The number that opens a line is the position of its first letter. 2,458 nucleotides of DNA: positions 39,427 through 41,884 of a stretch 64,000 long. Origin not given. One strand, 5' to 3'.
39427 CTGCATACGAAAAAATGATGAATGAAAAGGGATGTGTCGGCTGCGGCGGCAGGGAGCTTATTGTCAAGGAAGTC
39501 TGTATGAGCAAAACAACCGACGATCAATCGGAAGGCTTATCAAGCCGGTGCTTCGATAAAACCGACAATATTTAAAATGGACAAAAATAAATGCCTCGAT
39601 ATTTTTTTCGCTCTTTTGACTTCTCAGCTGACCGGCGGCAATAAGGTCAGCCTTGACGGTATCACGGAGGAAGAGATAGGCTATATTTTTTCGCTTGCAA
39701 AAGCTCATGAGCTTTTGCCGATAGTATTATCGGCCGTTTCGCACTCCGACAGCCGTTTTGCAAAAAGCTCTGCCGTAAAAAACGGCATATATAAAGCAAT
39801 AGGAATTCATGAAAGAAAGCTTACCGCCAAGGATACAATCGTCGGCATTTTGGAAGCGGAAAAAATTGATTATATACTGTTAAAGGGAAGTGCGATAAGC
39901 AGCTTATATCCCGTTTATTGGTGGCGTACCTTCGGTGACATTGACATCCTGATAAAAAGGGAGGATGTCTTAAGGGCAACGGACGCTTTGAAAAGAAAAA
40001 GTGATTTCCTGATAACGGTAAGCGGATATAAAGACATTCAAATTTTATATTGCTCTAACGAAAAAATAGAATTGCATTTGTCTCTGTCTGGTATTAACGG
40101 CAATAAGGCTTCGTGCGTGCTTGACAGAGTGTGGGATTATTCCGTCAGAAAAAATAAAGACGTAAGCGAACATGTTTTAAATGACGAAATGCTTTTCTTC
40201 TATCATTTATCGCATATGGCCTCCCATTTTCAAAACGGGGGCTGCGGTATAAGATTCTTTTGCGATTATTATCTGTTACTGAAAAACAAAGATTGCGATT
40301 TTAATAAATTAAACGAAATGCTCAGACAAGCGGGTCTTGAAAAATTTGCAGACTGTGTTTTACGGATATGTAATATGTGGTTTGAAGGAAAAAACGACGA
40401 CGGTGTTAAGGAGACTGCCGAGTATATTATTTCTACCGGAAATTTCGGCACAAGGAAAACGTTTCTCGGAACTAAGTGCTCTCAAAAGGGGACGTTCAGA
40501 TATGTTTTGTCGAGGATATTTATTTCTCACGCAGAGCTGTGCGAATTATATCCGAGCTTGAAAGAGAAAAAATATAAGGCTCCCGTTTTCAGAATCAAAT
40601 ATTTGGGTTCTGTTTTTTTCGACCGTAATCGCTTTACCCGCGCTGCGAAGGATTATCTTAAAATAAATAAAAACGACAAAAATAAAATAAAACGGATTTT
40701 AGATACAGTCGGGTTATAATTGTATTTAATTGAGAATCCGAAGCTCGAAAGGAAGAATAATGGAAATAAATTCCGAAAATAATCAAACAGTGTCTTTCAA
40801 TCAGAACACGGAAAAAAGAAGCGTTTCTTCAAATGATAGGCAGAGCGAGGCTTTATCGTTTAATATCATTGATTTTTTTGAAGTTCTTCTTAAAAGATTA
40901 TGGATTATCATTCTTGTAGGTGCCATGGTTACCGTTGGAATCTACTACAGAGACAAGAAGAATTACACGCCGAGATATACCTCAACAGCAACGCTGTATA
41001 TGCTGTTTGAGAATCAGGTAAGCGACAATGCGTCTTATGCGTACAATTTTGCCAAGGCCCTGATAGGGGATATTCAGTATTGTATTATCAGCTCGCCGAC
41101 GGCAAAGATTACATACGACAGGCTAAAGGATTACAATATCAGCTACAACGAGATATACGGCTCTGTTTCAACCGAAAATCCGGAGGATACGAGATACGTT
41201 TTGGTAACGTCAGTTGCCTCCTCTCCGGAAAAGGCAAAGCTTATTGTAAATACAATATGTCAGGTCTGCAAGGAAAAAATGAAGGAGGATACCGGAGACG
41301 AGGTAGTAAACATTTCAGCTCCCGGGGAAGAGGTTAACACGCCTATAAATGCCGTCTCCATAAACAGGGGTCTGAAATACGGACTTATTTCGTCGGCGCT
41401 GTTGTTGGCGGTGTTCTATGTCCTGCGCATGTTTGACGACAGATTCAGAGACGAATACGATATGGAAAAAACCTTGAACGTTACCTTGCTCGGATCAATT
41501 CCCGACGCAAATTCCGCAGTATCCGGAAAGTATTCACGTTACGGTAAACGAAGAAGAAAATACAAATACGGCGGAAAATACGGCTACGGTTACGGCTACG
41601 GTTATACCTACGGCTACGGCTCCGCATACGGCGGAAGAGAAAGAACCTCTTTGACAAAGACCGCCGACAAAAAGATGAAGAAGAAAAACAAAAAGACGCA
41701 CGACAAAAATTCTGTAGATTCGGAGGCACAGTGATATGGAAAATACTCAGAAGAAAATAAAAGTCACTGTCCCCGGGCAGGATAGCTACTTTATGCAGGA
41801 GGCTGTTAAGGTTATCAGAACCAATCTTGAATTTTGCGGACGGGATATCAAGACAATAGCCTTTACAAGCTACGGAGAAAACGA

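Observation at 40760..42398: Tyrosine cluster relocated from the BY-kinase to its transmembrane modulator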

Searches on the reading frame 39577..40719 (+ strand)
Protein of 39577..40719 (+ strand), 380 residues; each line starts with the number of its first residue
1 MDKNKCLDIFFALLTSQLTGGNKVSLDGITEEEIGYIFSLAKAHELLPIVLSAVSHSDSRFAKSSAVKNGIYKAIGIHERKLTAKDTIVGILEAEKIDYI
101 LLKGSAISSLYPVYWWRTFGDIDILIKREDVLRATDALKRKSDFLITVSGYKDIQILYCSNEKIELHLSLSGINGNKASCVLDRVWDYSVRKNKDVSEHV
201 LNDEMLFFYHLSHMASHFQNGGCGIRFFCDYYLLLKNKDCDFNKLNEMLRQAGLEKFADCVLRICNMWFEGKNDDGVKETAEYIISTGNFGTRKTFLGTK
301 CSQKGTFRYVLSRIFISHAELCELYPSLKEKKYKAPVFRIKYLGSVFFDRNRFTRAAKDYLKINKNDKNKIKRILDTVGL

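Call 3: search_protein_families(library=pfam, proteins=[window:39577-40719:+], max_evalue=0.01)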
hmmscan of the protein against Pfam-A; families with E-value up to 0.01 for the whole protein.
window:39577-40719:+ (380 aa): 1 family
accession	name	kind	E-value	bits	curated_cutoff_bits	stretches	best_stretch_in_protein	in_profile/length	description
PF14907.12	NTP_transf_5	-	9.8e-36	124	31.2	1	31-269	2-248/249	Uncharacterised nucleotidyltransferase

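Call 4: search_protein_families(library=ncbifam, proteins=[window:39577-40719:+], max_evalue=0.01)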
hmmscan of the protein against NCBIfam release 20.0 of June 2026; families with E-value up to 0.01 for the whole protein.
window:39577-40719:+ (380 aa): 0 families

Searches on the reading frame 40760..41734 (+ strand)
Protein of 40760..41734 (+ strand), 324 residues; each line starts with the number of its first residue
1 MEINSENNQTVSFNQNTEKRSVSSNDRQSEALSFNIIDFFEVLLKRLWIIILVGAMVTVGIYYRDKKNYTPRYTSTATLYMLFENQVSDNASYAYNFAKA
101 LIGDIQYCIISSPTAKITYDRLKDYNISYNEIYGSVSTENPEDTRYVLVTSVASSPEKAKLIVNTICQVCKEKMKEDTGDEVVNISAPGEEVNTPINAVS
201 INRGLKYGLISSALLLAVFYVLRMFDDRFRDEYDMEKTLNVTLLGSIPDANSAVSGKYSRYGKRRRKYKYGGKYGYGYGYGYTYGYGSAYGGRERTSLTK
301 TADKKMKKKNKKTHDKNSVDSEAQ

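Call 3: search_protein_families(library=pfam, proteins=[window:40760-41734:+], max_evalue=0.01)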
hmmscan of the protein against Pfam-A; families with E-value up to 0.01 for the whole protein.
window:40760-41734:+ (324 aa): 1 family
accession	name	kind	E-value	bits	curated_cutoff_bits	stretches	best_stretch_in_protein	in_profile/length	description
PF02706.20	Wzz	-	0.00064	20.4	25.5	1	34-86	3-54/91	Chain length determinant protein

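Call 4: search_protein_families(library=ncbifam, proteins=[window:40760-41734:+], max_evalue=0.01)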
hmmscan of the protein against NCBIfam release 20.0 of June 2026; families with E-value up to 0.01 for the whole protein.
window:40760-41734:+ (324 aa): 1 family
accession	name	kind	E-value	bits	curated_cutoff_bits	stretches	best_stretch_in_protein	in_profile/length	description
TIGR01006.1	polys_exp_MPA1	subfamily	1.8e-18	66.8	296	1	34-251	8-225/226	CspC family polysaccharide chain length determinant protein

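Call 7: find_homologous_proteins(query=window:40760-41734:+)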
Query window:40760-41734:+ (324 aa): 34 proteins with E <= 0.001 among 1144 candidates.
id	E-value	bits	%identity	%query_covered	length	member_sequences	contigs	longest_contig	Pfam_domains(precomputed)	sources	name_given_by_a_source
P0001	8.6e-209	710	100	100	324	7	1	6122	-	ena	-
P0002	6.8e-40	155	35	78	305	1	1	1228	PF02706.21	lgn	-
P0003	1.1e-39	154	33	70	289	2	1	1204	PF02706.21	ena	-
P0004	1.8e-38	150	37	72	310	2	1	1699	PF02706.21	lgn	-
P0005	1.9e-38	150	34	66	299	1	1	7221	PF02706.21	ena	-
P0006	7.4e-38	148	33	67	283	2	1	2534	PF02706.21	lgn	-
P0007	6.2e-37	145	32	69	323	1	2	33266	PF02706.21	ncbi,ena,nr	ncbi:MAG: hypothetical protein IKU52_05790 [Clostridia bacterium]|nr:hypothetical protein [Clostridi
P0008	6.0e-36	142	35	73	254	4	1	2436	PF02706.21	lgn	-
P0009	1.8e-35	141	32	69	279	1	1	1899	PF02706.21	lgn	-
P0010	8.1e-35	138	33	73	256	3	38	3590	PF02706.21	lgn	-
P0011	1.3e-34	138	34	65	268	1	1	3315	PF02706.21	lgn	-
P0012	5.1e-34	136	33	88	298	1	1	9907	PF02706.21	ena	-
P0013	3.0e-33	133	34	75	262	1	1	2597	PF02706.21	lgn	-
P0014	2.1e-32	131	33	74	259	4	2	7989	PF02706.21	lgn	-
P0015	6.5e-32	129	34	75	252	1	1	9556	PF02706.21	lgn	-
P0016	9.9e-32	128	32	72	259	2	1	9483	PF02706.21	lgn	-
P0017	3.1e-31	127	30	90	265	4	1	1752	PF02706.21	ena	-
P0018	8.0e-31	125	33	70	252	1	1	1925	PF02706.21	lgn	-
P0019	8.3e-31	125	35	79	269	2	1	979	PF02706.21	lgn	-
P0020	2.4e-30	124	30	73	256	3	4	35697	PF02706.21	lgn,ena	-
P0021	4.6e-28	116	32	73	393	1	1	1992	PF02706.21,PF01656.30,PF13614.13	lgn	-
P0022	7.7e-28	116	31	73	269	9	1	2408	PF02706.21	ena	-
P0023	1.1e-27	115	32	78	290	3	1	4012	PF02706.21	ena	-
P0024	1.9e-27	114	30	78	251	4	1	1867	PF02706.21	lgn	-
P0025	8.5e-27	112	30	68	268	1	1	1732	PF02706.21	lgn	-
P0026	8.8e-25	106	30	76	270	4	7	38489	PF02706.21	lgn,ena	-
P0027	1.1e-21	95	34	51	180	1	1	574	PF02706.21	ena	-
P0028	1.8e-21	95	35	49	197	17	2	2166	PF02706.21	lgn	-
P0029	1.6e-12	65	22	74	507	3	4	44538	PF02706.21,PF10609.16,PF01656.30,PF13614.13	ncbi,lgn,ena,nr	ncbi:MAG: polysaccharide biosynthesis tyrosine autokinase [Oscillospiraceae bacterium]|nr:polysaccha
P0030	2.1e-12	65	24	70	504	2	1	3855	PF02706.21,PF10609.16,PF01656.30,PF13614.13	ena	-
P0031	1.4e-11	62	23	70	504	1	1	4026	PF02706.21,PF10609.16,PF01656.30,PF13614.13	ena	-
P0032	1.5e-9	56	19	76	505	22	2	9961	PF02706.21,PF10609.16,PF01656.30,PF13614.13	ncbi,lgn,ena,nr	ncbi:MAG: polysaccharide biosynthesis tyrosine autokinase [Oscillospiraceae bacterium]|nr:polysaccha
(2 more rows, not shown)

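Call 13: find_encoding_contigs(protein=P0007, flank=6000, max_places=2)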
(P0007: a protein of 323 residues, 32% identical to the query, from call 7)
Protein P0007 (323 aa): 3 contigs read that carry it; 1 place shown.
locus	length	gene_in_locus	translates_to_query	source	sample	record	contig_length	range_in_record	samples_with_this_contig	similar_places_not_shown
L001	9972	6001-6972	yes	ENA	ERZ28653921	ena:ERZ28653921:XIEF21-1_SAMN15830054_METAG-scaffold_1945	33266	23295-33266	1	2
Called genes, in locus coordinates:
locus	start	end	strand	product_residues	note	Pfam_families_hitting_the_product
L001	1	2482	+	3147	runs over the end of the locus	PF27189:YkzU, PF09992:NAGPA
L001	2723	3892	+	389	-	PF00534:Glycos_transf_1, PF13692:Glyco_trans_1_4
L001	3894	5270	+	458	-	-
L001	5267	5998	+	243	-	PF19567:CpsB_CapC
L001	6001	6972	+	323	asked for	PF02706:Wzz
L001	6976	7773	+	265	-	PF10609:ParA, PF13614:AAA_31, PF01656:CbiA, PF09140:MipZ (weak)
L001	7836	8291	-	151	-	-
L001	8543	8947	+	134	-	PF01029:NusB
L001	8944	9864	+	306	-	PF00814:TsaD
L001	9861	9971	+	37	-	?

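Call 33: find_related_loci(query=A2, collection=metagenome_contigs, flank=3500)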
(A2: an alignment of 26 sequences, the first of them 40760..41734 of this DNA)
Query A2 (324 aa) in metagenome_contigs; peptide patterns used: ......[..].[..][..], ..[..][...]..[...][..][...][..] (x = any residue, [..] = any of these).
271 stretches matched a pattern; 190 encode a relative of the query (tblastn E <= 1e-3); the best 80 are kept; 80 distinct loci.
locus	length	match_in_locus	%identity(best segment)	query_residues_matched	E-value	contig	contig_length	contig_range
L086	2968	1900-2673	35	26-279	6e-41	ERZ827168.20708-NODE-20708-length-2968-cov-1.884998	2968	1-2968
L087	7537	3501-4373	30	38-314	6e-38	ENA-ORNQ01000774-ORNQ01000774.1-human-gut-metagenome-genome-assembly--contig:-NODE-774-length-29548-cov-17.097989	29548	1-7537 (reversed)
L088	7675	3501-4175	32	38-261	6e-37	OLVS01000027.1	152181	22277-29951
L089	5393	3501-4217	33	38-272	3e-36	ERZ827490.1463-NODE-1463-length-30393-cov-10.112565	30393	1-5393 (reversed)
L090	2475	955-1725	31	18-269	7e-36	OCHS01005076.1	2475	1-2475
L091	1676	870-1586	34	26-263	2e-36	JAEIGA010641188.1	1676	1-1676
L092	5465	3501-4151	33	36-251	5e-36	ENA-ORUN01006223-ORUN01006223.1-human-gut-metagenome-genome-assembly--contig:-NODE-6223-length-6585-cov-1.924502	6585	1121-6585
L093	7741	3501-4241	30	16-261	2e-35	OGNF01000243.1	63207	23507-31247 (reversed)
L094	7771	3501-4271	31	18-269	1e-35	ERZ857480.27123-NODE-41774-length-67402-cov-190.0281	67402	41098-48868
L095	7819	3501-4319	33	29-293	2e-35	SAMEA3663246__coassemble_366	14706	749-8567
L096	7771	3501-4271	31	18-269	4e-35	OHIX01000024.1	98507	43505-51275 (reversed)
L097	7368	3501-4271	31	18-269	4e-35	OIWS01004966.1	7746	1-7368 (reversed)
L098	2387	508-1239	32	26-267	2e-35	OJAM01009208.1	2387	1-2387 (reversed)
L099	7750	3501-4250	33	38-293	3e-35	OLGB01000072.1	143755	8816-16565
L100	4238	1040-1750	32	38-273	3e-35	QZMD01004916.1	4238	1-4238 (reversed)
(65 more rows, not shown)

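Call 40: list_cluster_members(proteins=[P0001, P0035])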
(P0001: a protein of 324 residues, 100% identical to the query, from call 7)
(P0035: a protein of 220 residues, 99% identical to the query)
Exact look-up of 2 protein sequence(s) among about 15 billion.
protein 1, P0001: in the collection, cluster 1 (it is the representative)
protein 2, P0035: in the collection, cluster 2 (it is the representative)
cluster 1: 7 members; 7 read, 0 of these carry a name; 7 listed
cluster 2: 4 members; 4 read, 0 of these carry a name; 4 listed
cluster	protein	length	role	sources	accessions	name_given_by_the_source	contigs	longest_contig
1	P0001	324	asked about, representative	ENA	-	-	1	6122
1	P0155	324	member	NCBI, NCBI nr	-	-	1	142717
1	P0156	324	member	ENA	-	-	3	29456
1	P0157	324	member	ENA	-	-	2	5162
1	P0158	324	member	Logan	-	-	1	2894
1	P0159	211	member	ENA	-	-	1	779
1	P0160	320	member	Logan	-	-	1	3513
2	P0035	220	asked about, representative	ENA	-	-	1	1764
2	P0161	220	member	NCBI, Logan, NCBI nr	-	-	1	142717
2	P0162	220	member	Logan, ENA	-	-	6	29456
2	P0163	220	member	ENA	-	-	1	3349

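Call 42: find_encoding_contigs(protein=P0161, flank=1000, max_places=4)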
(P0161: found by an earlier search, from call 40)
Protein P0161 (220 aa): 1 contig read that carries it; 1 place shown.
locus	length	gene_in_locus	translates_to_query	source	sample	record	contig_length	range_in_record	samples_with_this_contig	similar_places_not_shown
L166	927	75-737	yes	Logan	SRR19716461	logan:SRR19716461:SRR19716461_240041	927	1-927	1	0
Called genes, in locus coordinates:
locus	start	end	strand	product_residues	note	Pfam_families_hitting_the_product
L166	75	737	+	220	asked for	PF09140:MipZ (faint), PF01656:CbiA, PF02374:ArsA_ATPase (faint), PF10609:ParA (faint), PF13614:AAA_31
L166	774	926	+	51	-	?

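Call 49: search_protein_representatives(alignment_id=A3)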
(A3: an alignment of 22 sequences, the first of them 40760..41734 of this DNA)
Query: 22 sequences, 268 profile positions. Proteins with E-value up to 0.001 (for the whole library): 16645; up to 1e-10: 6788; up to 1e-30: 808. The best 150 are listed.
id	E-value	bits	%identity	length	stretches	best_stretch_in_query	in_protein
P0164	5.0e-113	393.0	-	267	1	1-261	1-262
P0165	1.8e-106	371.6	-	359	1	2-252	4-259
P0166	4.2e-103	360.5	-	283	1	1-253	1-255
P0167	3.1e-101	354.4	-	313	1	5-259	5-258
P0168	6.1e-98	343.6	-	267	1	1-258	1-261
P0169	8.4e-96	336.6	-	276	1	2-254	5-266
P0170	2.2e-93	328.6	-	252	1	1-199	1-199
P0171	4.0e-93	327.8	-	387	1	2-252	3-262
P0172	7.7e-93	326.9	-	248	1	4-233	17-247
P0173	2.1e-91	322.1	-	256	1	1-254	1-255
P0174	8.1e-91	320.2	-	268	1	3-259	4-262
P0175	2.2e-90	318.8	-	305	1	1-255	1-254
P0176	4.7e-89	314.4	-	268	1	1-262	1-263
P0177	5.6e-89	314.2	-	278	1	1-254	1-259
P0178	7.0e-89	313.9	-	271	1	5-260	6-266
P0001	2.3e-81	289.2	-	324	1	2-264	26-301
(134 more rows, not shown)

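Call 61: predict_structure(alignment_id=A3)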
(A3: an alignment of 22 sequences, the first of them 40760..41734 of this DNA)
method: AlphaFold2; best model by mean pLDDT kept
length: 324 residues; sequences in the alignment: 22
mean_pLDDT: 71.4   pTM: 0.54
mean pLDDT of the five models: 71.4, 69.9, 69.8, 68.8, 67.0
residues with pLDDT >= 90: 105; 70-90: 80; 50-70: 35; < 50: 104
segments of 3 or more residues with pLDDT < 50: 1-3, 14-31, 243-248, 252-259, 261-314, 320-324
pLDDT, mean of each block of 10 residues (from residue 1): 46 48 45 66 84 89 89 96 67 83 93 96 94 94 88 97 97 92 92 90 87 87 70 53 49 47 44 40 41 40 43 48 45
secondary structure, 60 per line:
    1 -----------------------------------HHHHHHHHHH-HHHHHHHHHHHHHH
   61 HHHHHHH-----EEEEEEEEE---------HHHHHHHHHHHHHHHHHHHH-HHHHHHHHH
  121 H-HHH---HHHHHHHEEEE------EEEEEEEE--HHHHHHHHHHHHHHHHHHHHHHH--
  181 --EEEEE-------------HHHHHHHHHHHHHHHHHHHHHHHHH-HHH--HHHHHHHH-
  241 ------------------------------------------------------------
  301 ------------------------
elements in order: H36-45 H47-67 E73-81 H91-110 H112-121 H129-135 E136-139 E146-153 H156-178 E183-187 H201-225 H232-239
